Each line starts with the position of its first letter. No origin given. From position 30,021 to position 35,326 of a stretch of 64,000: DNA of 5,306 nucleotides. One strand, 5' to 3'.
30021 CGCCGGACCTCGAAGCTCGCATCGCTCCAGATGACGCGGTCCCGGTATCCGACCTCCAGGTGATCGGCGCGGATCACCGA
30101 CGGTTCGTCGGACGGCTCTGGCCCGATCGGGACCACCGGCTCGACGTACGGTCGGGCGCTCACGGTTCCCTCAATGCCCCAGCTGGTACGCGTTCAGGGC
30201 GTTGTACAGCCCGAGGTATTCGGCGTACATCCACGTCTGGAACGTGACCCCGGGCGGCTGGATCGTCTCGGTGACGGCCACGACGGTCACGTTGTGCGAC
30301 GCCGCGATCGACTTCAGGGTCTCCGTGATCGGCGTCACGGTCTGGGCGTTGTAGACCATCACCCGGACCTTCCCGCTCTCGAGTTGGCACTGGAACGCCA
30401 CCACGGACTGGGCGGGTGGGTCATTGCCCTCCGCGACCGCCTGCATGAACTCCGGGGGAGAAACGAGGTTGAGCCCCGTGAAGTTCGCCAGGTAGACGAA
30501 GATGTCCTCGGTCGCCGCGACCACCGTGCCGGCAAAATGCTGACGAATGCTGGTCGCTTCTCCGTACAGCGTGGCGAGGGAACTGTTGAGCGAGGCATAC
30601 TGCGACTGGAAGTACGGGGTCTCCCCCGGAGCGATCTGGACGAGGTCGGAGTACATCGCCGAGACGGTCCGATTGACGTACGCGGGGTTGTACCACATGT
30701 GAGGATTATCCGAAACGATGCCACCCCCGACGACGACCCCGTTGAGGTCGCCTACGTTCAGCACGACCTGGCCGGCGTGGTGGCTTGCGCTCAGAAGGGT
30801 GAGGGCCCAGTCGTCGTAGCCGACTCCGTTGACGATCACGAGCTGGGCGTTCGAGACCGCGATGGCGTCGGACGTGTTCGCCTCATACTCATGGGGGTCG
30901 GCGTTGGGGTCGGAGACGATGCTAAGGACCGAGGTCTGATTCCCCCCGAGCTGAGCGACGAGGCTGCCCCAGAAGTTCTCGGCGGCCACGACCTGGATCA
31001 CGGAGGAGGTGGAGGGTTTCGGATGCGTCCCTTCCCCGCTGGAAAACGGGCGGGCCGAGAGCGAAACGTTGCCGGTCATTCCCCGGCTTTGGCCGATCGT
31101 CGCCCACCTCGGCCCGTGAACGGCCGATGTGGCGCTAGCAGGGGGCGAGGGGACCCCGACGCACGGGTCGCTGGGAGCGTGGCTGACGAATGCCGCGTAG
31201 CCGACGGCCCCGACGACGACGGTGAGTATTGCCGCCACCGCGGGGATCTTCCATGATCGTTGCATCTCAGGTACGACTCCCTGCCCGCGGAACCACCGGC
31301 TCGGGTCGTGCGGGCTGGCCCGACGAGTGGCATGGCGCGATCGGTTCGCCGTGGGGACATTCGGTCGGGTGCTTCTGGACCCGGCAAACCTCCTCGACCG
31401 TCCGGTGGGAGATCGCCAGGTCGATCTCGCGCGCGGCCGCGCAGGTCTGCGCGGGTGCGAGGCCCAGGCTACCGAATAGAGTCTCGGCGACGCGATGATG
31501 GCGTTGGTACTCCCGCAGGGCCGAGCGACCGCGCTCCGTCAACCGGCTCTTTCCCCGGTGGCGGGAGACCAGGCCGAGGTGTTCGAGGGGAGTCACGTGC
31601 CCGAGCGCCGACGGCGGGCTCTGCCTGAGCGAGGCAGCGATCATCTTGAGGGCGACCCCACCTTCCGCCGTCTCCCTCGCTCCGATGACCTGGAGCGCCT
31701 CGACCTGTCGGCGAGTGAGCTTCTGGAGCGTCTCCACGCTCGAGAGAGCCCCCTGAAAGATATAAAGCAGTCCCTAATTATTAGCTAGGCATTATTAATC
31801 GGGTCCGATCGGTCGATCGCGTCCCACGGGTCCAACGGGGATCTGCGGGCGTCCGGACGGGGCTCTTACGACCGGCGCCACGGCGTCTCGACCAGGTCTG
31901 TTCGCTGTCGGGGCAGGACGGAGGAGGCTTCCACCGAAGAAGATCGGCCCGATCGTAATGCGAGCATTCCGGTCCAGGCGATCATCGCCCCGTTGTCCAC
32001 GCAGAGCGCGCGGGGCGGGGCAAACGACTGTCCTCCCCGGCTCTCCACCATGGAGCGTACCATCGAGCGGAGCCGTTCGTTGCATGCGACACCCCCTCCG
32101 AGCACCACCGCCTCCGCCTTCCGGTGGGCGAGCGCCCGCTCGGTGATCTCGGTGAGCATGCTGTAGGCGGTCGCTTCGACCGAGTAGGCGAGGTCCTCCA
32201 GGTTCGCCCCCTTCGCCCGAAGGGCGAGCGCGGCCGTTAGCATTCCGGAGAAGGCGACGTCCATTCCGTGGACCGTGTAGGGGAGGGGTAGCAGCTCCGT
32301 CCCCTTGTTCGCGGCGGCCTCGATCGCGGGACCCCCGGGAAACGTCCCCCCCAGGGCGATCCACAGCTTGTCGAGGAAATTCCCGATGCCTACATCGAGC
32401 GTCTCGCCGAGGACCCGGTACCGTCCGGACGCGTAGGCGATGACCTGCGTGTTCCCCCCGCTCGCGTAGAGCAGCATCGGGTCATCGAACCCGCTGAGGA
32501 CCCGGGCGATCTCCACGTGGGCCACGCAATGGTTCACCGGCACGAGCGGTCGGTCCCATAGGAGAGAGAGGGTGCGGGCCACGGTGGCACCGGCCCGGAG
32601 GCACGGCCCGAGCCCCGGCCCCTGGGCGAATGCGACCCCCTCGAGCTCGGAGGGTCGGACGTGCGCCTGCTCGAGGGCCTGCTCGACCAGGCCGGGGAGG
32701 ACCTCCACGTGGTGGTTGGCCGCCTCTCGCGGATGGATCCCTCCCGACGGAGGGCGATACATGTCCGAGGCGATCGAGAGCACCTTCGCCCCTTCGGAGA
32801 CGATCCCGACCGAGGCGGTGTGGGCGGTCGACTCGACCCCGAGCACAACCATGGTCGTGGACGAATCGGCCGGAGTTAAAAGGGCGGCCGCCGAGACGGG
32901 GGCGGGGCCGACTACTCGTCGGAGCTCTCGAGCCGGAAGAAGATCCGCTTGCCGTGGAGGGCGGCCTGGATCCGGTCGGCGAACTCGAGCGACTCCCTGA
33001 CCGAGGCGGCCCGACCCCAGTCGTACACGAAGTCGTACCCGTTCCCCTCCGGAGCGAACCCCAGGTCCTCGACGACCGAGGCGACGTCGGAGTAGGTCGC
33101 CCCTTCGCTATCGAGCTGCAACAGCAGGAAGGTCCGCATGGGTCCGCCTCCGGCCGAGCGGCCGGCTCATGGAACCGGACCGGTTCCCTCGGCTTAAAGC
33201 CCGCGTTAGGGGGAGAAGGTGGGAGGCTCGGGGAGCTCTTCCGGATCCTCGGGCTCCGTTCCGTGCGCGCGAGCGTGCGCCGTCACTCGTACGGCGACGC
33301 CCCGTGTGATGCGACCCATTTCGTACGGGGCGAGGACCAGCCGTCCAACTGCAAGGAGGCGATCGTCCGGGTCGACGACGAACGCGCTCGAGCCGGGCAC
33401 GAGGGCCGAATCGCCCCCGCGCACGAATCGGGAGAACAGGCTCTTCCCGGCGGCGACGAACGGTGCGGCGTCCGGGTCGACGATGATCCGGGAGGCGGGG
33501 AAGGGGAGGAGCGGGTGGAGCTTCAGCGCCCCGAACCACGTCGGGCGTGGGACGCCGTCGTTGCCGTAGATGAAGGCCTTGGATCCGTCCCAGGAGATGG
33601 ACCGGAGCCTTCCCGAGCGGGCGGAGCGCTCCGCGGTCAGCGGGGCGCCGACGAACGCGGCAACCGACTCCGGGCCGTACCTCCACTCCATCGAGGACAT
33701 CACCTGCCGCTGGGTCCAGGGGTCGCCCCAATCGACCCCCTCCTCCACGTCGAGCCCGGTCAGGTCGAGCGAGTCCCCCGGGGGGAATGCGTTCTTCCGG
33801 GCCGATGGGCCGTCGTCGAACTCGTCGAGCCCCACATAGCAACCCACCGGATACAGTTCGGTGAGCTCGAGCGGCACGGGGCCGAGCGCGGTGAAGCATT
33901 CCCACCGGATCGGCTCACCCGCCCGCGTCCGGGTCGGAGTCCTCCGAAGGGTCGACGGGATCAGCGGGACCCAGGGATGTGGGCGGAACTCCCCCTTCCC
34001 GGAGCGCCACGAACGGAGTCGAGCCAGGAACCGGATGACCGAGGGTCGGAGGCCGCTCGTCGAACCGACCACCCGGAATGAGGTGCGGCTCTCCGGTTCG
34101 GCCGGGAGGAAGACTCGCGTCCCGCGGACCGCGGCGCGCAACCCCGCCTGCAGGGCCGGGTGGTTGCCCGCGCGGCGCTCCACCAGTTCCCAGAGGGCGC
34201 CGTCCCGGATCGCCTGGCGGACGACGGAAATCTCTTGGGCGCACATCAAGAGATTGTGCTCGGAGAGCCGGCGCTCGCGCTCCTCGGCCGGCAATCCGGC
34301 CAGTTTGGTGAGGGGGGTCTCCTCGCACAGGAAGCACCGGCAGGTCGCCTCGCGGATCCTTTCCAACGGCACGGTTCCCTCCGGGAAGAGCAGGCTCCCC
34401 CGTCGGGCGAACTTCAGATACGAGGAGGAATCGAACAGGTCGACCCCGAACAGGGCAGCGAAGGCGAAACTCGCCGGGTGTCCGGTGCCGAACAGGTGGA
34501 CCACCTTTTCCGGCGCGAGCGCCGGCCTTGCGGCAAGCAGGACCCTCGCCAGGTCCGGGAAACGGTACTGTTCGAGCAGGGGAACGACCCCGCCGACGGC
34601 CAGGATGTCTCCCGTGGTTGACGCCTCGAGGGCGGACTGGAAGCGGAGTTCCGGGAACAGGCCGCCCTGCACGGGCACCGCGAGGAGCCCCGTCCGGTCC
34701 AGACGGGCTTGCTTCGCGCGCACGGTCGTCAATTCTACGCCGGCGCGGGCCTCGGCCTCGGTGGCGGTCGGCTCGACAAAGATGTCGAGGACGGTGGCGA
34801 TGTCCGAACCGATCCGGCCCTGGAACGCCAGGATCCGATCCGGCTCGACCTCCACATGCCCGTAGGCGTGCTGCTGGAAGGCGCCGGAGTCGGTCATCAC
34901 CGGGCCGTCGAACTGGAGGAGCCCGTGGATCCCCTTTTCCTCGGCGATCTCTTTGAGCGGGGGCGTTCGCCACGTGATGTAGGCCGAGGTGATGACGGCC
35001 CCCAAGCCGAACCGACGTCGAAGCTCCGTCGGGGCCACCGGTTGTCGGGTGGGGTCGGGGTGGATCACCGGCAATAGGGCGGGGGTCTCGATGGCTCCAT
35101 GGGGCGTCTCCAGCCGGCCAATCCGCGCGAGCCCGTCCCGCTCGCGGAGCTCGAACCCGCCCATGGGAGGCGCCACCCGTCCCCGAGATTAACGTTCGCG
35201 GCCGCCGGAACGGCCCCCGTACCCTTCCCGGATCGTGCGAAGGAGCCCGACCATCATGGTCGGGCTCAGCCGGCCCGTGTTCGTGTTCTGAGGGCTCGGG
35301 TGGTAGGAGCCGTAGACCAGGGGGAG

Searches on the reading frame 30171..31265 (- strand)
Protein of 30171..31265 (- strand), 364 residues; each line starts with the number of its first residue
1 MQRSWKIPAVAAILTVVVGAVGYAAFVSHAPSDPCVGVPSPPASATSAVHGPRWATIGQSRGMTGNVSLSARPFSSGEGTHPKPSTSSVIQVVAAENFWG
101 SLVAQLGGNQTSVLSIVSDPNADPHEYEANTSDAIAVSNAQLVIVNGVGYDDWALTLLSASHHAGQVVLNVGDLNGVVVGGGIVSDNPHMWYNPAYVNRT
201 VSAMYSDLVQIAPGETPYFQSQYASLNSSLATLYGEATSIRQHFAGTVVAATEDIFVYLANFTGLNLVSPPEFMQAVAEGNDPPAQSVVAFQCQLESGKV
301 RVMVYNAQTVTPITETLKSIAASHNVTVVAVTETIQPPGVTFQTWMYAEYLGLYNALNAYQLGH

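Call 63: search_protein_families(library=pfam, proteins=[window:30171-31265:-], max_evalue=0.0001)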
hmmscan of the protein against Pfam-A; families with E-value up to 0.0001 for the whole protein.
window:30171-31265:- (364 aa): 1 family
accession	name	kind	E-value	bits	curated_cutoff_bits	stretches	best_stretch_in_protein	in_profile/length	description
PF01297.22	ZnuA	-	5.5e-39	134.7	29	1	92-349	1-256/263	Zinc-uptake complex component A periplasmic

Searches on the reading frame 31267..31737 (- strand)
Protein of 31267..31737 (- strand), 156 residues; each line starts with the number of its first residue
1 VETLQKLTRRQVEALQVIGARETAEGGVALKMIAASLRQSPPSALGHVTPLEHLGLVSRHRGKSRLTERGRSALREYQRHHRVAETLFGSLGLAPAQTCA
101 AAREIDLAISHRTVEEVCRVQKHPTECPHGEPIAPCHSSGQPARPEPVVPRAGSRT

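Call 63: search_protein_families(library=pfam, proteins=[window:31267-31737:-], max_evalue=0.0001)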
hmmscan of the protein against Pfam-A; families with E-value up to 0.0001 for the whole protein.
window:31267-31737:- (156 aa): 1 family
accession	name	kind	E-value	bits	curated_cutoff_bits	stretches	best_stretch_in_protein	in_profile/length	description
PF02742.21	Fe_dep_repr_C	-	3.1e-14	53.2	27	1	67-133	1-68/70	Iron dependent repressor, metal binding and dimerisation domain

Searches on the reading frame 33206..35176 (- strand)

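Call 63: search_protein_families(library=pfam, proteins=[window:33206-35176:-], max_evalue=0.0001)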
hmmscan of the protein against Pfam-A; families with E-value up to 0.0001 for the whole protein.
window:33206-35176:- (656 aa): 3 families
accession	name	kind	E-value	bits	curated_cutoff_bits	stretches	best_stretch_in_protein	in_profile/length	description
PF01702.25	TGT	-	6.3e-69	233.2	26.3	1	15-340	2-356/357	Queuine tRNA-ribosyltransferase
PF01472.26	PUA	-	6.6e-11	42.4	24.8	1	563-634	2-73/74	PUA domain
PF14810.12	TGT_C2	-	4.9e-06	27.1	25.3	1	497-560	8-72/72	Patch-forming domain C2 of tRNA-guanine transglycosylase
